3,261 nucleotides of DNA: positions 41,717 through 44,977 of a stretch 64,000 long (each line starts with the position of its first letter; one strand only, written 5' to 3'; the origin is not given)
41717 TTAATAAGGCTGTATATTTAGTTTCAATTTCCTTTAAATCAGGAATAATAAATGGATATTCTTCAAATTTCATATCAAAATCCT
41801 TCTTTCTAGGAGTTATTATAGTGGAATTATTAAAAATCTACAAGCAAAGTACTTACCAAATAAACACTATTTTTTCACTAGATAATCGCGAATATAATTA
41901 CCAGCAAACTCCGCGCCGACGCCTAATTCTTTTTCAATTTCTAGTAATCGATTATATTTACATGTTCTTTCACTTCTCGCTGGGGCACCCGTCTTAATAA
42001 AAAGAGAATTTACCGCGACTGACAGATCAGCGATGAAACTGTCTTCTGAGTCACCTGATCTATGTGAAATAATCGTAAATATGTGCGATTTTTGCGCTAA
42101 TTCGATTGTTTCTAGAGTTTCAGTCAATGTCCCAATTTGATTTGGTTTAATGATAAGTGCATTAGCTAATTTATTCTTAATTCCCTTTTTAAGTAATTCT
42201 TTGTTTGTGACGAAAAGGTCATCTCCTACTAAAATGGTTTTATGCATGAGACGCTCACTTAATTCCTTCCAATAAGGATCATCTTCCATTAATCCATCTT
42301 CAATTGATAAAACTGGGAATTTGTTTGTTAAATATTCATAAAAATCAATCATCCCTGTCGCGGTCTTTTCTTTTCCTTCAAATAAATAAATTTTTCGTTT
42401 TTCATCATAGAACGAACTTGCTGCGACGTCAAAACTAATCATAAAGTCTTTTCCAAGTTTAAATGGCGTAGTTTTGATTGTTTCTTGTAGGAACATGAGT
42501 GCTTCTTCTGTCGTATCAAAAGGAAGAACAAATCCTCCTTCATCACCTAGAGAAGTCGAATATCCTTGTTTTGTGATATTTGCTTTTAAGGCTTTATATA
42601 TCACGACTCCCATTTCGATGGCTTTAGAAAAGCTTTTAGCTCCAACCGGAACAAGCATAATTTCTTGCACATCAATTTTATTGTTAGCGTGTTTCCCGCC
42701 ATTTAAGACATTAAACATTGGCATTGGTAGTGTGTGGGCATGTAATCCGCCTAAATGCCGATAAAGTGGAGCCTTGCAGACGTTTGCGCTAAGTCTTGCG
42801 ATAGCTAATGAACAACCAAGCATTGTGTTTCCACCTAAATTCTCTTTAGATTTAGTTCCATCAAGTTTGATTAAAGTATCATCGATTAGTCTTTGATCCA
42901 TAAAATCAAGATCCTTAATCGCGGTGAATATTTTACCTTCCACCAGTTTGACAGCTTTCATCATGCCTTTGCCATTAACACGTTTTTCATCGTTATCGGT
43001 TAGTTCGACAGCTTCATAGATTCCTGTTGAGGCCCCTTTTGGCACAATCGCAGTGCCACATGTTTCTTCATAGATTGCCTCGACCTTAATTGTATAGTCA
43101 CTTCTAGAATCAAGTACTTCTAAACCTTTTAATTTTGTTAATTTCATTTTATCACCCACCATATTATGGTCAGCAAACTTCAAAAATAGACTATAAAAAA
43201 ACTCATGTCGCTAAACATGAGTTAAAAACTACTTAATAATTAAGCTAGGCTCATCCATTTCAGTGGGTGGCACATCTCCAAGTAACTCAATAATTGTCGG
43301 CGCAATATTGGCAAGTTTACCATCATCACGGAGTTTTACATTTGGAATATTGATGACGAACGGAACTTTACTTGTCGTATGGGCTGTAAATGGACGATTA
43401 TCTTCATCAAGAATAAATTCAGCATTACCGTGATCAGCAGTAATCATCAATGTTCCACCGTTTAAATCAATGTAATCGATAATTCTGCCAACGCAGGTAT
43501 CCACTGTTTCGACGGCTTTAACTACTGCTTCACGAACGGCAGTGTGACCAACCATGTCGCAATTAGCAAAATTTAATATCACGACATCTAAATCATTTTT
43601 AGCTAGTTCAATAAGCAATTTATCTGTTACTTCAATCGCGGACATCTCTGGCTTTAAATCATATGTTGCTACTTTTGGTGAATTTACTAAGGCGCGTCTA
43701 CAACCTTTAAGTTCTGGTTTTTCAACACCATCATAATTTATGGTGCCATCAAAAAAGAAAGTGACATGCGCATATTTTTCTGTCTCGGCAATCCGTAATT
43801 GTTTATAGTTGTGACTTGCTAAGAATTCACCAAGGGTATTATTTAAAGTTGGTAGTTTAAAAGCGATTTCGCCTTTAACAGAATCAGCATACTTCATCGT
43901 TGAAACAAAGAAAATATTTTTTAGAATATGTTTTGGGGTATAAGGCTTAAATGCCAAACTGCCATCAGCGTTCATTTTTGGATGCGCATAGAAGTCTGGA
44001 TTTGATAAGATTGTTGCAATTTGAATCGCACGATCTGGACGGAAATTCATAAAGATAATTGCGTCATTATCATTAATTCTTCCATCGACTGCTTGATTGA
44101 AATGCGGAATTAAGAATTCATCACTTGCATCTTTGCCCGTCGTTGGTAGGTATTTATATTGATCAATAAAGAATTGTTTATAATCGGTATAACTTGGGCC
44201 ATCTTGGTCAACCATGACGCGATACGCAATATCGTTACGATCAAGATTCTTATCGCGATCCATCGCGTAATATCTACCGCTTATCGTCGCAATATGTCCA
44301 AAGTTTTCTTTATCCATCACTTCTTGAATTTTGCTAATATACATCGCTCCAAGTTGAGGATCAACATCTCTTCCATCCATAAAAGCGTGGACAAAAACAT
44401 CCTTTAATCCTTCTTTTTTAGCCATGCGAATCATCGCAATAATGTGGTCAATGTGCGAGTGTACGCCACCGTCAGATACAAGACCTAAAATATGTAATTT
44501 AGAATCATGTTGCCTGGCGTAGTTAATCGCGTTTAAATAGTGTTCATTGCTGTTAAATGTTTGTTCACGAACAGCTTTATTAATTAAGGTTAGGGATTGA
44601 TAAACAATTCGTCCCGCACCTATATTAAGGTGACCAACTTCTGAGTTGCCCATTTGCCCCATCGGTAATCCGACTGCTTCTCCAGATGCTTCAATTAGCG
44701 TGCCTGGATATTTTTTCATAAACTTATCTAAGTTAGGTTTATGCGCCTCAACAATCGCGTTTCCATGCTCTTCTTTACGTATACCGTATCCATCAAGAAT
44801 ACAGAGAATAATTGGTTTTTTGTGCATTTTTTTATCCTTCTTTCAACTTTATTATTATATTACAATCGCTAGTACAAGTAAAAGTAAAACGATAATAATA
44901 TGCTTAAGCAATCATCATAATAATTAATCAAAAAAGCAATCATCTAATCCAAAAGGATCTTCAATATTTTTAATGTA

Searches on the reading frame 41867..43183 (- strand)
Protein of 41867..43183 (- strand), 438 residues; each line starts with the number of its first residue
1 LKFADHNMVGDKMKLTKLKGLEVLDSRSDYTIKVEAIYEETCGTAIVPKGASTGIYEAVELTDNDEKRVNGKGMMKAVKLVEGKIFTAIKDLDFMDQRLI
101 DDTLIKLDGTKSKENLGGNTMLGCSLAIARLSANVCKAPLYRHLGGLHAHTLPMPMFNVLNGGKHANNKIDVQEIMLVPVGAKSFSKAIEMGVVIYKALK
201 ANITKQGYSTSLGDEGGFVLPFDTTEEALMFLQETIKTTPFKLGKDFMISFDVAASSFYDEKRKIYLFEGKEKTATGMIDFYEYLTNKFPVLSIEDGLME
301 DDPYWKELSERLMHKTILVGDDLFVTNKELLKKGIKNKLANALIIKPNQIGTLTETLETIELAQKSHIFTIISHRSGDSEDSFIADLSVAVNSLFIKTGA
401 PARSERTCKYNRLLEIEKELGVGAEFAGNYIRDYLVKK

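Call 61: search_protein_families(library=pfam, proteins=[window:41867-43183:-], max_evalue=0.00001)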
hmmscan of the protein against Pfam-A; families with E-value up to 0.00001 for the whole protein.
window:41867-43183:- (438 aa): 2 families
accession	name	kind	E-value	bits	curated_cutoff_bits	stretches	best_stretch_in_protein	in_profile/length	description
PF00113.28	Enolase_C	-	2.2e-94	316.5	21.5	1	150-432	2-293/296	Enolase, C-terminal TIM barrel domain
PF03952.21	Enolase_N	-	3.4e-42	144.1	35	1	16-144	2-131/131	Enolase, N-terminal domain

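Call 107: find_homologous_proteins(query=window:41867-43183:-, max_evalue=1e-100)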
Query window:41867-43183:- (438 aa): 7159 proteins with E <= 1e-100 among 8000 candidates; the best 120 are listed.
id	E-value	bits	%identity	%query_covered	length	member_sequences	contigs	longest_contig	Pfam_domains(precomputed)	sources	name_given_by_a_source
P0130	2.5e-281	950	100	98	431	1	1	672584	PF03952.22,PF00113.29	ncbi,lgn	-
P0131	1.5e-199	681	73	97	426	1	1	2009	PF03952.22,PF00113.29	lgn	-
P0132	1.2e-151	523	59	97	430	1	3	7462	PF03952.22,PF00113.29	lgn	-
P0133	2.4e-151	522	59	97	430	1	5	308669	PF03952.22,PF00113.29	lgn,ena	-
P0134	4.7e-150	518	58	97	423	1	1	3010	PF03952.22,PF00113.29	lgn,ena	-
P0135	1.5e-149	516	59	97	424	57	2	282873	PF03952.22,PF00113.29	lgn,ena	-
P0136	8.1e-144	498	56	97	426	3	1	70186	PF03952.22,PF00113.29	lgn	-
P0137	8.2e-139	481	-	-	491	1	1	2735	PF03952.22,PF00113.29,PF13378.13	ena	-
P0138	7.6e-132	458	51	95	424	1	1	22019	PF03952.22,PF00113.29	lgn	-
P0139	2.2e-131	457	45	93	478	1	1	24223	PF03952.22,PF00113.29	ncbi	-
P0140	3.1e-131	456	53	94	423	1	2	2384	PF03952.22,PF00113.29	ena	-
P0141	8.3e-128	445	52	95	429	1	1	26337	PF03952.22,PF00113.29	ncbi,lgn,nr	ncbi:MAG: phosphopyruvate hydratase [Candidatus Schekmanbacteria bacterium]|nr:MAG: phosphopyruvate 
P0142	9.7e-128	445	53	93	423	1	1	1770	PF03952.22,PF00113.29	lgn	-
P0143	1.8e-127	444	53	93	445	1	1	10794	PF03952.22,PF00113.29,PF07476.18,PF13378.13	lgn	-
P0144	1.9e-127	444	53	90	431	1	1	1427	PF03952.22,PF00113.29,PF13378.13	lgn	-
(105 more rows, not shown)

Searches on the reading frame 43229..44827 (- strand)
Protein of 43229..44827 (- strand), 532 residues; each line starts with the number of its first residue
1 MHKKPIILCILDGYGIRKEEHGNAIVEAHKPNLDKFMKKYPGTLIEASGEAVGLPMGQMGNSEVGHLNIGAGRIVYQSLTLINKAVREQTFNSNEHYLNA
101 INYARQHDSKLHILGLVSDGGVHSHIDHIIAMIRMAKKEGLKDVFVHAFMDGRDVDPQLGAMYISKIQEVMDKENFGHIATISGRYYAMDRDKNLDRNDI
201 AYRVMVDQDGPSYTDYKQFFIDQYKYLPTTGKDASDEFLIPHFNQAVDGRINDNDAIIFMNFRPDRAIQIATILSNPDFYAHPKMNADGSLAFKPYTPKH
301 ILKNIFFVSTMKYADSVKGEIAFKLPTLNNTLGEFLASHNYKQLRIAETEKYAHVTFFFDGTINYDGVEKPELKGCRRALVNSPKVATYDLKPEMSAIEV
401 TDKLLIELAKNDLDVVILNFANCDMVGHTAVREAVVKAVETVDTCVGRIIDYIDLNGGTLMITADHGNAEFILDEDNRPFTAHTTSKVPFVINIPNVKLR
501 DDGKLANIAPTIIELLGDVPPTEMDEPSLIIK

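Call 61: search_protein_families(library=pfam, proteins=[window:43229-44827:-], max_evalue=0.00001)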
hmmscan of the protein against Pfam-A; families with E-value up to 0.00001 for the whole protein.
window:43229-44827:- (532 aa): 3 families
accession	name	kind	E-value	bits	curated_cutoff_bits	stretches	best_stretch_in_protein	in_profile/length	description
PF01676.23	Metalloenzyme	-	2.3e-75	253.8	24.3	1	4-517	1-249/252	Metalloenzyme superfamily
PF06415.18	iPGM_N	-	9.5e-69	231.6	27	1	82-296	1-200/217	BPG-independent PGAM N-terminus (iPGM_N)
PF01663.27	Phosphodiest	-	1.3e-07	32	23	1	405-524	145-268/342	Type I phosphodiesterase / nucleotide pyrophosphatase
